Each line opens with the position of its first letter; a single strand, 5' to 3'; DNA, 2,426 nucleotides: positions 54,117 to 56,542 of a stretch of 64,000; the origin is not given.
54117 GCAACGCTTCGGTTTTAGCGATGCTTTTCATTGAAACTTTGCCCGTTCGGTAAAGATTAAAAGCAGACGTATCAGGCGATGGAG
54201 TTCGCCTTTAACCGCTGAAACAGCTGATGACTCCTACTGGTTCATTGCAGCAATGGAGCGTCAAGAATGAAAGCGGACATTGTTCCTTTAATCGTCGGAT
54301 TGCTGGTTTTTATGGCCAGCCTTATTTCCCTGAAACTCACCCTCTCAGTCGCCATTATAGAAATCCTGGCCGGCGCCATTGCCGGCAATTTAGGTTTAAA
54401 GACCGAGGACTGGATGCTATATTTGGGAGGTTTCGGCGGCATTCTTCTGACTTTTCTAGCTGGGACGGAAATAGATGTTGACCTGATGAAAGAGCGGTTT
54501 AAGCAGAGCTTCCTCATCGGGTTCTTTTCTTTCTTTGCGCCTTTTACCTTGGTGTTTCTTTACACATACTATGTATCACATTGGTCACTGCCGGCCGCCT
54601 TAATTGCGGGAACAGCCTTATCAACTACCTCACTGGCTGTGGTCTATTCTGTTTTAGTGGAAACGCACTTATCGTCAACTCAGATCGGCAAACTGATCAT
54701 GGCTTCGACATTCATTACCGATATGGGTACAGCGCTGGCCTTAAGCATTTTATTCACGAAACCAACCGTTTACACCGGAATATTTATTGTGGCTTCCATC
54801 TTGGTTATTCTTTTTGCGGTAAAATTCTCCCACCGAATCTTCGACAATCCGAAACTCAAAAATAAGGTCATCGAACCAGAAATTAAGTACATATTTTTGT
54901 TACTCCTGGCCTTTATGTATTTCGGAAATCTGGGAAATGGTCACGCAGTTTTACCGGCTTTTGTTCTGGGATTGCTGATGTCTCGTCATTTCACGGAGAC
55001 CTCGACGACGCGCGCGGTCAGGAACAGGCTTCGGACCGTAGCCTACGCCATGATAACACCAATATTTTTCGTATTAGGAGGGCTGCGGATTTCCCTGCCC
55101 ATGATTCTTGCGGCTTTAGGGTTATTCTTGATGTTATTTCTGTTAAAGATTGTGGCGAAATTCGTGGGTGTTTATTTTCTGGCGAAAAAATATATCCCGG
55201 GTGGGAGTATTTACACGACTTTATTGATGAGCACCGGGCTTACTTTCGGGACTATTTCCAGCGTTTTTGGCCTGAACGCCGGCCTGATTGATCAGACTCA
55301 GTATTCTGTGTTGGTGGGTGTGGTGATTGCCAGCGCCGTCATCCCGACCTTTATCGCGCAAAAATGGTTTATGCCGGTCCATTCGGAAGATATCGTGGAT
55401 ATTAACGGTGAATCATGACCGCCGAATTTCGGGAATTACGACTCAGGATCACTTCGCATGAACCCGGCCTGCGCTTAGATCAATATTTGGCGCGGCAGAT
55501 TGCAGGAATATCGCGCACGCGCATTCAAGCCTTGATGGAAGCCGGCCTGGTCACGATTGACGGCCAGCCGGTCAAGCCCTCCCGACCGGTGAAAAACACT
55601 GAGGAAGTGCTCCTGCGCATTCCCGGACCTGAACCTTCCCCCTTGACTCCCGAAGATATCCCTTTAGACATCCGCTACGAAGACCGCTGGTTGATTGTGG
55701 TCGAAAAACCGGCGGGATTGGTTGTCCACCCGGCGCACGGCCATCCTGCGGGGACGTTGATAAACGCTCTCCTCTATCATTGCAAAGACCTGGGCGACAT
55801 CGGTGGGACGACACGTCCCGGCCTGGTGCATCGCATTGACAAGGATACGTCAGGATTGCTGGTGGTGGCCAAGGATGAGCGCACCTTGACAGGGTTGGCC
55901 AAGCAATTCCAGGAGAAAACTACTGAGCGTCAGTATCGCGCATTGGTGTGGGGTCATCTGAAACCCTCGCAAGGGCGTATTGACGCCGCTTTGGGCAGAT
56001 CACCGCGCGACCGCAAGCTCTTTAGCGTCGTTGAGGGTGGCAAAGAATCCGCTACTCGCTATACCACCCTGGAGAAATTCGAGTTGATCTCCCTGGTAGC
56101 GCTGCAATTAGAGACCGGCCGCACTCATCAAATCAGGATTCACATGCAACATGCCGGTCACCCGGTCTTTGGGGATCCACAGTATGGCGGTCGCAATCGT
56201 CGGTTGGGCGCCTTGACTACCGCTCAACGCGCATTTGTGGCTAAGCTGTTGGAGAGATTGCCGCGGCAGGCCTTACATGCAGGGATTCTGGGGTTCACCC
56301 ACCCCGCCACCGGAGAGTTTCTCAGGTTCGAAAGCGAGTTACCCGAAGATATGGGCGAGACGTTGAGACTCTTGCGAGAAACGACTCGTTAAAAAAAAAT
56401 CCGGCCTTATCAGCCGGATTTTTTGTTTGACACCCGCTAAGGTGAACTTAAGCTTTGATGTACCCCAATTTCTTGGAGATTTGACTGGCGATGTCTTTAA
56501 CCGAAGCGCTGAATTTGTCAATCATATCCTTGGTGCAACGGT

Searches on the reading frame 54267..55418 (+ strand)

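Call 46: search_protein_families(library=pfam, proteins=[window:54267-55418:+], max_evalue=0.001)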
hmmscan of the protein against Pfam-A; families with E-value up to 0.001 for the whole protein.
window:54267-55418:+ (383 aa): 1 family
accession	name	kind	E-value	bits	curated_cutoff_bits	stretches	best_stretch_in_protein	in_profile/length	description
PF00999.27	Na_H_Exchanger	-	1.8e-35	123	26.2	1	12-361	2-366/375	Sodium/hydrogen exchanger, transmembrane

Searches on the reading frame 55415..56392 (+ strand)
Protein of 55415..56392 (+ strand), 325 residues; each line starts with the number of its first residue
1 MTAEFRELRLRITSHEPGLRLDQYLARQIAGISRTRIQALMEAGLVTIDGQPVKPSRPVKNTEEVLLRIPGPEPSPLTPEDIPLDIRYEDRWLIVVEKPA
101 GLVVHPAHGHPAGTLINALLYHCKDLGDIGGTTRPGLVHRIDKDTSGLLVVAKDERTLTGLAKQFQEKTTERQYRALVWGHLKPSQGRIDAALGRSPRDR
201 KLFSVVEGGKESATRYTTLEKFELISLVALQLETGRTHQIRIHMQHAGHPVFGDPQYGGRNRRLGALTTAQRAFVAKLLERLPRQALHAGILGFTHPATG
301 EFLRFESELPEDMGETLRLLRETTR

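Call 46: search_protein_families(library=pfam, proteins=[window:55415-56392:+], max_evalue=0.001)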
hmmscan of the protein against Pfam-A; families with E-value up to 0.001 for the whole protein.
window:55415-56392:+ (325 aa): 2 families
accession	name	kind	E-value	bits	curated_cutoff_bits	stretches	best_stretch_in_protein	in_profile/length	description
PF00849.27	PseudoU_synth_2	-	1.5e-33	116.7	26.8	1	93-246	2-152/152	RNA pseudouridylate synthase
PF01479.30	S4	-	4.2e-10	39.7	22.8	1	19-65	1-48/48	S4 domain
